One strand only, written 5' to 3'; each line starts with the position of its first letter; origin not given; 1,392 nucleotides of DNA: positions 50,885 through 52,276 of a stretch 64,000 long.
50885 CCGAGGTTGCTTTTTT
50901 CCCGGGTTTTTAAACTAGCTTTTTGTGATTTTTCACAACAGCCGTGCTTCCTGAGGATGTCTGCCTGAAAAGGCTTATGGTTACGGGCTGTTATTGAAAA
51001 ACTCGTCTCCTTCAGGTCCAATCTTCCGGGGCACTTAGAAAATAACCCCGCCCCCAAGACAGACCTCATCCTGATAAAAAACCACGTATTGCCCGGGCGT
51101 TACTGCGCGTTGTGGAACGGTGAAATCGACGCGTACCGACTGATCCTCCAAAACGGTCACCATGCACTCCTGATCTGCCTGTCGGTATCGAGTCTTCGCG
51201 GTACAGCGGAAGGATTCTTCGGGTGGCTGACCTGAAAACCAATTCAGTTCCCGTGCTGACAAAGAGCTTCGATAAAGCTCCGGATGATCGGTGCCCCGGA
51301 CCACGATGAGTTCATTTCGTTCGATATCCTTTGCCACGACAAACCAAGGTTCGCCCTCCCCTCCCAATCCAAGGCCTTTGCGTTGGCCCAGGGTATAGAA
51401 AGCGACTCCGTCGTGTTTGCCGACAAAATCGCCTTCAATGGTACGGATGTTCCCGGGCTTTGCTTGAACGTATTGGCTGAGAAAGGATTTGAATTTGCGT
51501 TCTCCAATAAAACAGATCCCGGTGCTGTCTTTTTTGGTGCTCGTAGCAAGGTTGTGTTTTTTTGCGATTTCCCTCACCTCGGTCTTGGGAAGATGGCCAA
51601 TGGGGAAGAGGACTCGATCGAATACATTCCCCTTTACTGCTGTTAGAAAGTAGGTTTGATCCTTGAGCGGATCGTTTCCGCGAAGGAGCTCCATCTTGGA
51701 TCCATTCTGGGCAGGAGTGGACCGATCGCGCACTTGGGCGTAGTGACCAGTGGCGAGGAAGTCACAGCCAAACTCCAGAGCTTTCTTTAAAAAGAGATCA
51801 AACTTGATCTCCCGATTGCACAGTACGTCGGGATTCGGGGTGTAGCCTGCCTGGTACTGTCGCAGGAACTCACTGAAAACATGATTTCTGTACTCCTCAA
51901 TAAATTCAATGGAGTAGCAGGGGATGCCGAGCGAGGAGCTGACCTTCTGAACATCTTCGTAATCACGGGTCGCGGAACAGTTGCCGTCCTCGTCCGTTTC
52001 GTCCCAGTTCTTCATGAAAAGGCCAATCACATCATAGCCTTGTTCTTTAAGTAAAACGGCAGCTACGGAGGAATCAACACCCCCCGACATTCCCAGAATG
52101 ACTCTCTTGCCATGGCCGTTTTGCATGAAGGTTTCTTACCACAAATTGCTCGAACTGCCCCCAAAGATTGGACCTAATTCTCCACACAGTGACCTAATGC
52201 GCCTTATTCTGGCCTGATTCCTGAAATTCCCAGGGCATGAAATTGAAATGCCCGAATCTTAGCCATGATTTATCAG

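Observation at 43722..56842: Family of ~195 bp elements sharing the IS1-type terminal inverted repeats but with apparently unrelated interiors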

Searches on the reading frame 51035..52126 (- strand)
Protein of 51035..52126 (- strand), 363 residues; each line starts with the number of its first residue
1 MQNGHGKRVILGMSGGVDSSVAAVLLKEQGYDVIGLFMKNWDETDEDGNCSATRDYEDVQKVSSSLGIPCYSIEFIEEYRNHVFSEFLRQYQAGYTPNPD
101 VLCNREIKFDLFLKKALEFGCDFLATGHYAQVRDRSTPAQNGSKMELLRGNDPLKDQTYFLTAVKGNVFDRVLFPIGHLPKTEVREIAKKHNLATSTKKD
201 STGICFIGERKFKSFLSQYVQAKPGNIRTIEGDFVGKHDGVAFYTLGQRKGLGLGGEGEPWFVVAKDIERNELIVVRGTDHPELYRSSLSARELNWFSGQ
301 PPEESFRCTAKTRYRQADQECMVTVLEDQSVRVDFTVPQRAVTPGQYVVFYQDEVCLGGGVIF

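Call 43: find_homologous_proteins(query=window:51035-52126:-, max_evalue=1e-30)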
Query window:51035-52126:- (363 aa): 8000 proteins with E <= 1e-30 among 8000 candidates; the best 120 are listed.
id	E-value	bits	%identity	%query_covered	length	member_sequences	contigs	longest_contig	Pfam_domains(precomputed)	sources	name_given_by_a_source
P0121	1.6e-248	842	100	100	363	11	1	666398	PF20259.4,PF03054.23,PF20258.5,PF02540.24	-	-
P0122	3.8e-213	725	85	100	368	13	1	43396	PF20259.4,PF03054.23,PF20258.5,PF02540.24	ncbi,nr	ncbi:MAG: tRNA 2-thiouridine(34) synthase MnmA [Bdellovibrionales bacterium]|nr:tRNA 2-thiouridine(3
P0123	1.0e-206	704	83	100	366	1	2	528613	PF20259.4,PF03054.23,PF20258.5,PF02540.24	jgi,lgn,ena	-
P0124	2.1e-206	703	83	100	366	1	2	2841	PF20259.4,PF03054.23,PF20258.5,PF02540.24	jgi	-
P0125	1.8e-202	690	81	100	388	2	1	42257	PF20259.4,PF03054.23,PF20258.5,PF02540.24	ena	-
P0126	1.5e-197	674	80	100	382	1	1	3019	PF20259.4,PF03054.23,PF20258.5,PF02540.24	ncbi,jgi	jgi:tRNA-specific 2-thiouridylase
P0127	3.1e-194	663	80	100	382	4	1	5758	PF20259.4,PF03054.23,PF20258.5,PF02540.24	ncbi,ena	-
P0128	7.3e-194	662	78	100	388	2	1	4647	PF20259.4,PF03054.23,PF20258.5,PF02540.24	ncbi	-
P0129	1.5e-193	661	81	96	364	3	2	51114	PF20259.4,PF03054.23,PF20258.5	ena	-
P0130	1.8e-193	661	79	100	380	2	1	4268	PF20259.4,PF03054.23,PF20258.5,PF02540.24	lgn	-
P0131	1.9e-193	660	79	100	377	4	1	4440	PF20259.4,PF03054.23,PF20258.5,PF02540.24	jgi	jgi:tRNA-specific 2-thiouridylase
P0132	1.3e-192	658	77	100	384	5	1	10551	PF20259.4,PF03054.23,PF02568.21,PF20258.5,PF02540.24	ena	-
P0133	2.9e-192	657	78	99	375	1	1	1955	PF20259.4,PF03054.23,PF02568.21,PF20258.5,PF02540.24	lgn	-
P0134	9.0e-192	655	77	100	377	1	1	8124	PF20259.4,PF03054.23,PF20258.5,PF02540.24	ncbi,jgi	jgi:tRNA-specific 2-thiouridylase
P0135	3.3e-191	653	77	100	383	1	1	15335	PF20259.4,PF03054.23,PF01171.27,PF20258.5,PF02540.24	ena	-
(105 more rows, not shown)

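Call 44: find_encoding_contigs(protein=P0123, flank=10000, max_places=3)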
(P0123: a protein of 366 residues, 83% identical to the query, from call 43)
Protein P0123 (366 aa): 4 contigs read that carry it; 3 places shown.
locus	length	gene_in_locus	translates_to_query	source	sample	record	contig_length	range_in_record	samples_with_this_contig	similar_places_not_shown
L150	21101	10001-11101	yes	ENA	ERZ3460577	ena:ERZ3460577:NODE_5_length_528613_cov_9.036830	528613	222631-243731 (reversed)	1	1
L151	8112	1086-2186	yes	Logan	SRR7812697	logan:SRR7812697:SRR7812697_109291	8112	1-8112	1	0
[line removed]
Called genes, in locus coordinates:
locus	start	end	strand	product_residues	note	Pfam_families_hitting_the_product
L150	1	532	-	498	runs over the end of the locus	PF13091:PLDc_2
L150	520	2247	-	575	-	-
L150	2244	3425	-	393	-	PF00078:RVT_1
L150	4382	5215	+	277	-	-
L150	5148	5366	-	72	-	-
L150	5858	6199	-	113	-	PF01035:DNA_binding_1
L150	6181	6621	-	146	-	PF00085:Thioredoxin, PF13098:Thioredoxin_2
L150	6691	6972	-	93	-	PF01381:HTH_3 (faint), PF13744:HTH_37, PF13560:HTH_31 (weak)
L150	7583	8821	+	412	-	PF01435:Peptidase_M48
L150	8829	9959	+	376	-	-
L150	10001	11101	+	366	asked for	PF02540:NAD_synthase (weak), PF03054:tRNA_Me_trans, PF20259:tRNA_Me_trans_M, PF20258:tRNA_Me_trans_C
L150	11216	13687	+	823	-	PF02518:HATPase_c, PF14501:HATPase_c_5 (weak)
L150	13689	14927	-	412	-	PF01784:DUF34_NIF3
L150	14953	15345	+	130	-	-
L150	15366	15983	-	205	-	-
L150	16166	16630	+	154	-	-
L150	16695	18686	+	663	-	PF08497:Radical_SAM_N, PF04055:Radical_SAM, PF11842:DUF3362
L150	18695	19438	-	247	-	PF05875:Ceramidase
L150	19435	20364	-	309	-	-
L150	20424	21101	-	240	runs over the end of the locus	-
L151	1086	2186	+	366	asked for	PF02540:NAD_synthase (weak), PF03054:tRNA_Me_trans, PF20259:tRNA_Me_trans_M, PF20258:tRNA_Me_trans_C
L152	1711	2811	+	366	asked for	PF02540:NAD_synthase (weak), PF03054:tRNA_Me_trans, PF20259:tRNA_Me_trans_M, PF20258:tRNA_Me_trans_C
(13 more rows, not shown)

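Call 45: find_encoding_contigs(protein=P0122, flank=10000, max_places=3)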
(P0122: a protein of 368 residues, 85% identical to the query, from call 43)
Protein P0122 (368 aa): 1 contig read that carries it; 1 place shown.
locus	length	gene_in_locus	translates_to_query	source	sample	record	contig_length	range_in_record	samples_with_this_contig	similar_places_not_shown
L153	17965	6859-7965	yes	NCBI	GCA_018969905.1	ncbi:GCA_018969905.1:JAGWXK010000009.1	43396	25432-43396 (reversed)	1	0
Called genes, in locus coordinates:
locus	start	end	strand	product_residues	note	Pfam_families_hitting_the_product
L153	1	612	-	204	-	?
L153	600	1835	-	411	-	PF00078:RVT_1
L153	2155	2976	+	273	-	-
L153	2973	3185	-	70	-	-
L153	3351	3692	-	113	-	PF01035:DNA_binding_1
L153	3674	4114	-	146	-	PF00085:Thioredoxin, PF13098:Thioredoxin_2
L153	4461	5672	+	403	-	PF01435:Peptidase_M48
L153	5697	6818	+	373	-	-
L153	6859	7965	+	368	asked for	PF02540:NAD_synthase (weak), PF03054:tRNA_Me_trans, PF20259:tRNA_Me_trans_M, PF20258:tRNA_Me_trans_C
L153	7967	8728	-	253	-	-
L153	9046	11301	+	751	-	PF02518:HATPase_c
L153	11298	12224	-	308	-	PF05971:Methyltransf_10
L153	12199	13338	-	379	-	PF01784:DUF34_NIF3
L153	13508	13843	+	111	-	PF13847:Methyltransf_31 (weak), PF08241:Methyltransf_11, PF13649:Methyltransf_25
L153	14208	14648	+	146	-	-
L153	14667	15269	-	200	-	-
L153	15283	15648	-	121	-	-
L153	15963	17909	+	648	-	PF08497:Radical_SAM_N, PF04055:Radical_SAM, PF11842:DUF3362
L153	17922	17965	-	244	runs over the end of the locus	-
